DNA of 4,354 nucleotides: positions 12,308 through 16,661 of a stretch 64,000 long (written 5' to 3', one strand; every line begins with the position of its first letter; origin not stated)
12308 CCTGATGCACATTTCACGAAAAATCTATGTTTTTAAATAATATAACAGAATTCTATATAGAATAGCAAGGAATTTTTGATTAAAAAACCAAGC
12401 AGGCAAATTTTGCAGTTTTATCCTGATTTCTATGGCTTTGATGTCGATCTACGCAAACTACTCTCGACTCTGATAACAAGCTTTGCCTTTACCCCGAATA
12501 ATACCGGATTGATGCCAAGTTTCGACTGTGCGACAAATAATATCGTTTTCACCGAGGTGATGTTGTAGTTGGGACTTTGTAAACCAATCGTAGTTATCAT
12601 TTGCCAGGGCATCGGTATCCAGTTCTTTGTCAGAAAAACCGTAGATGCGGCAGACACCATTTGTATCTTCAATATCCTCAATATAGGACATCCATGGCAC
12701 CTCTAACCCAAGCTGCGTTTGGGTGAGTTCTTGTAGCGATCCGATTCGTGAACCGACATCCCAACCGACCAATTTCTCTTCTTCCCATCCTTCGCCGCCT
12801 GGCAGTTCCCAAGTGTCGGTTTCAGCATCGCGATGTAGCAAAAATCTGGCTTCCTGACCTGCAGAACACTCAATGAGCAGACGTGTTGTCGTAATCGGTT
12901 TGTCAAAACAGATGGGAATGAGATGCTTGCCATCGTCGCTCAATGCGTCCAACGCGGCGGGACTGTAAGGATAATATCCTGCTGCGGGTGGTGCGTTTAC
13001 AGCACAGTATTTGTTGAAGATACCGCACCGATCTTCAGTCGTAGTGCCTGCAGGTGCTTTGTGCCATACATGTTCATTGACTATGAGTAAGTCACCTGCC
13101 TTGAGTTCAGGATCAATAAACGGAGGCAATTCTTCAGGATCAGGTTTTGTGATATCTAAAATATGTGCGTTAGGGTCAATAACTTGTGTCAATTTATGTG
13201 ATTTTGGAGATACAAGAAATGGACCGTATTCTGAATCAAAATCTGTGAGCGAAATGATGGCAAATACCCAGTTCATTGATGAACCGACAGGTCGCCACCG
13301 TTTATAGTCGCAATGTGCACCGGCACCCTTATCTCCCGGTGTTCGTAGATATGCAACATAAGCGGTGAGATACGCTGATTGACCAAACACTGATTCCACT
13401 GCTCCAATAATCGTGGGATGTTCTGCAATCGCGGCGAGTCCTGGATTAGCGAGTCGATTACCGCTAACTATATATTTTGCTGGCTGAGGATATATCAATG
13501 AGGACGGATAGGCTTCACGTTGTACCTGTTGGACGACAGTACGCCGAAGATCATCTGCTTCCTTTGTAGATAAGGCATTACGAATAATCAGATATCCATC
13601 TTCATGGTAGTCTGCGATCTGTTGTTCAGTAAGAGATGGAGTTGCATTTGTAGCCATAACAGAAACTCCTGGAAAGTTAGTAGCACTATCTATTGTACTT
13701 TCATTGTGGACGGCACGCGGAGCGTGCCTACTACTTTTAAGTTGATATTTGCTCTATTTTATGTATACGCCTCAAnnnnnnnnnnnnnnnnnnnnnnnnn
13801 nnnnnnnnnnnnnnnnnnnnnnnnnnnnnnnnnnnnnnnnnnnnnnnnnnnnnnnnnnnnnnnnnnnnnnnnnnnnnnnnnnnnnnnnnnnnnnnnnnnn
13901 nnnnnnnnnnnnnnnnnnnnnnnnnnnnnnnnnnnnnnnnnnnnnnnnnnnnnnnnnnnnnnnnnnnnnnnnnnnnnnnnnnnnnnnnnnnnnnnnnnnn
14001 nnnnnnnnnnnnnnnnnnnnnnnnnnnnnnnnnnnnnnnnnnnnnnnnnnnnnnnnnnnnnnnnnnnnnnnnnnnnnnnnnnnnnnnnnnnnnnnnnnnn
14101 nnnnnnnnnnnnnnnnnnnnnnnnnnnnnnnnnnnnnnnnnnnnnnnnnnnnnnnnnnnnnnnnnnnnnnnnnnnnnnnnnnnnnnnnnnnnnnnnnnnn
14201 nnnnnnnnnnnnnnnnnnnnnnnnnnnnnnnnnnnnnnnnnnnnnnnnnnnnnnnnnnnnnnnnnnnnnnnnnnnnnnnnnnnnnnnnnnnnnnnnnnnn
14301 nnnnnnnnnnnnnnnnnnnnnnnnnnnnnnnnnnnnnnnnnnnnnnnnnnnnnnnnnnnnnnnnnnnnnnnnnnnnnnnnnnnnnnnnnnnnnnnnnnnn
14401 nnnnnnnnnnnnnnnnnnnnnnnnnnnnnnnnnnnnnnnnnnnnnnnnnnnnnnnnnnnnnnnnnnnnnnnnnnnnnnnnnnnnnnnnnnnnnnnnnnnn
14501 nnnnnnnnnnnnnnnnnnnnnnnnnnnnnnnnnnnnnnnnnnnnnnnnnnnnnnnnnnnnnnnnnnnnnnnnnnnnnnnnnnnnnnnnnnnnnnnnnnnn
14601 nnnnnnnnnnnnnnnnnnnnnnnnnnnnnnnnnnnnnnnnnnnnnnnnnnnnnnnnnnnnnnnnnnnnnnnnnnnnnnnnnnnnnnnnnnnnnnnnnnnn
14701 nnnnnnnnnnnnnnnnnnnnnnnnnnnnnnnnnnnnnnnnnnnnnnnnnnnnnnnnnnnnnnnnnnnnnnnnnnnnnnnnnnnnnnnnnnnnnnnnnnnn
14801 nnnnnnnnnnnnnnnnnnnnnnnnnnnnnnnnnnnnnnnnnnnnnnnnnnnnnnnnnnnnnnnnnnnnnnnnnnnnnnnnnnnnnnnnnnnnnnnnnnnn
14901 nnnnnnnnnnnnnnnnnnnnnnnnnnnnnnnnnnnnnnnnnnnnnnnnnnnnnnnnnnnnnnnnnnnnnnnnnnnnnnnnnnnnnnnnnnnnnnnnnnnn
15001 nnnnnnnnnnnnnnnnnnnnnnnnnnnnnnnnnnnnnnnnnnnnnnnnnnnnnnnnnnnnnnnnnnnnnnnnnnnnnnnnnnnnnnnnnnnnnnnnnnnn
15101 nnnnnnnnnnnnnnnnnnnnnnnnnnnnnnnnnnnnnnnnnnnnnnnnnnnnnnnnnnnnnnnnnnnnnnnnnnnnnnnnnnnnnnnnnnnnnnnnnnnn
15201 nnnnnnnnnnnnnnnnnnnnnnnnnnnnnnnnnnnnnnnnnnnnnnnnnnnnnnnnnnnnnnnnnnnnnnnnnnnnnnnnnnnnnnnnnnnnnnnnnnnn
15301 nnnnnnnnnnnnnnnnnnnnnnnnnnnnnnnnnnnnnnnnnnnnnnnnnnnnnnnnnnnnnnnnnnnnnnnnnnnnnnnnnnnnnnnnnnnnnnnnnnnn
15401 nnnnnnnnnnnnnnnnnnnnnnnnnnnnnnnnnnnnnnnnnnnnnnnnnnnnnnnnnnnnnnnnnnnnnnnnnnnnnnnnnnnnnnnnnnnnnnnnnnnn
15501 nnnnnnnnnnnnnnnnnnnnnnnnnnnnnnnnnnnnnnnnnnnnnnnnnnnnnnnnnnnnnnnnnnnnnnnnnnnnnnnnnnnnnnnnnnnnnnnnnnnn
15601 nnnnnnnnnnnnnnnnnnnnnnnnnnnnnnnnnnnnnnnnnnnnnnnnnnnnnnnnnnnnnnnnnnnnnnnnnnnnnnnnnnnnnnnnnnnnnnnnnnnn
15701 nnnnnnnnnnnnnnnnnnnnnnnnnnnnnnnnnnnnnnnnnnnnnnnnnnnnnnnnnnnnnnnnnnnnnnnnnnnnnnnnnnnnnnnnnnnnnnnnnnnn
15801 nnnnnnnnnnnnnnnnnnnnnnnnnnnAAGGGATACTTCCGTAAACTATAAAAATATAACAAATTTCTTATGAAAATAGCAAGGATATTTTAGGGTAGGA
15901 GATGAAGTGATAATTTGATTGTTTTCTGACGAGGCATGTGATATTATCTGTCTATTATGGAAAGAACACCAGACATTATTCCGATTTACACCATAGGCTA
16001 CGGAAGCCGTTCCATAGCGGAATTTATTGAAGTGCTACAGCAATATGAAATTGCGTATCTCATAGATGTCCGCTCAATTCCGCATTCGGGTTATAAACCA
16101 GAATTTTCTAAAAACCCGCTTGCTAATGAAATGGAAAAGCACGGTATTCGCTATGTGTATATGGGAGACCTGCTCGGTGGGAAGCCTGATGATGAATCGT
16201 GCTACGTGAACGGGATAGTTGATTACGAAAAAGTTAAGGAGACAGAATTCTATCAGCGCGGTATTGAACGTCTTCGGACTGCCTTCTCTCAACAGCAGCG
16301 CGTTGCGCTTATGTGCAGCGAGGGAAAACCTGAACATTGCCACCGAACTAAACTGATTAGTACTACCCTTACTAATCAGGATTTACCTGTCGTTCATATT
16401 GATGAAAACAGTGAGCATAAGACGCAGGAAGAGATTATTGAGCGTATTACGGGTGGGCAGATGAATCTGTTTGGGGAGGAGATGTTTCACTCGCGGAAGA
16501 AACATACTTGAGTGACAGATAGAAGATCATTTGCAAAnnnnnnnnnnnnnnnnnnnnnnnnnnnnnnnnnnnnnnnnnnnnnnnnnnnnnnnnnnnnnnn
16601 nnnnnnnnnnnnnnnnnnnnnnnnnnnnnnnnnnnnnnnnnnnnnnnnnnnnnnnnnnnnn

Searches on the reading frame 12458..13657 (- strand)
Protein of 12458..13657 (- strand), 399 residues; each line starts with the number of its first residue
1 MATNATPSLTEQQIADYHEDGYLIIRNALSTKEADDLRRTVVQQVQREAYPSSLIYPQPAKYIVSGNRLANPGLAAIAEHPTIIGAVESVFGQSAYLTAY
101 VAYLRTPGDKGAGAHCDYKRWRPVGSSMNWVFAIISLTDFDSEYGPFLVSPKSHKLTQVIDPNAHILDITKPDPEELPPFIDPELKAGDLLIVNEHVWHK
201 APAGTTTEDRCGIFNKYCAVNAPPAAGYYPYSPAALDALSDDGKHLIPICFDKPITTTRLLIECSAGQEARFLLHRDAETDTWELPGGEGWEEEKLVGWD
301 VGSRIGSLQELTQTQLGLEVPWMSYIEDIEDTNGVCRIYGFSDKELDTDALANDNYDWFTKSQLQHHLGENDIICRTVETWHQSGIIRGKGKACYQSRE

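Call 3: search_protein_families(library=pfam, proteins=[window:12458-13657:-], max_evalue=0.01)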
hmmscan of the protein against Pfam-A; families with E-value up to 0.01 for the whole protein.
window:12458-13657:- (399 aa): 1 family
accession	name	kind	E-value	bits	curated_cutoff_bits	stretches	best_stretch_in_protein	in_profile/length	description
PF05721.19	PhyH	-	7.1e-18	66.1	22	1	17-210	1-211/213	Phytanoyl-CoA dioxygenase (PhyH)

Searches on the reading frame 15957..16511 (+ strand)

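Call 17: search_protein_families(library=pfam, proteins=[window:15957-16511:+], max_evalue=0.001)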
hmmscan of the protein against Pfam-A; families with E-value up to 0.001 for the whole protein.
window:15957-16511:+ (184 aa): 2 families
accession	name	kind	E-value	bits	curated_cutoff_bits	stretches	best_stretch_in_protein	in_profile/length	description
PF04343.18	DUF488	-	3.9e-22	79.6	22.2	1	19-133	1-117/121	Domain of unknown function DUF488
PF22751.1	DUF488-N3a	-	5.7e-05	23.8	27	1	100-132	77-109/118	Active DUF488-N3 subclade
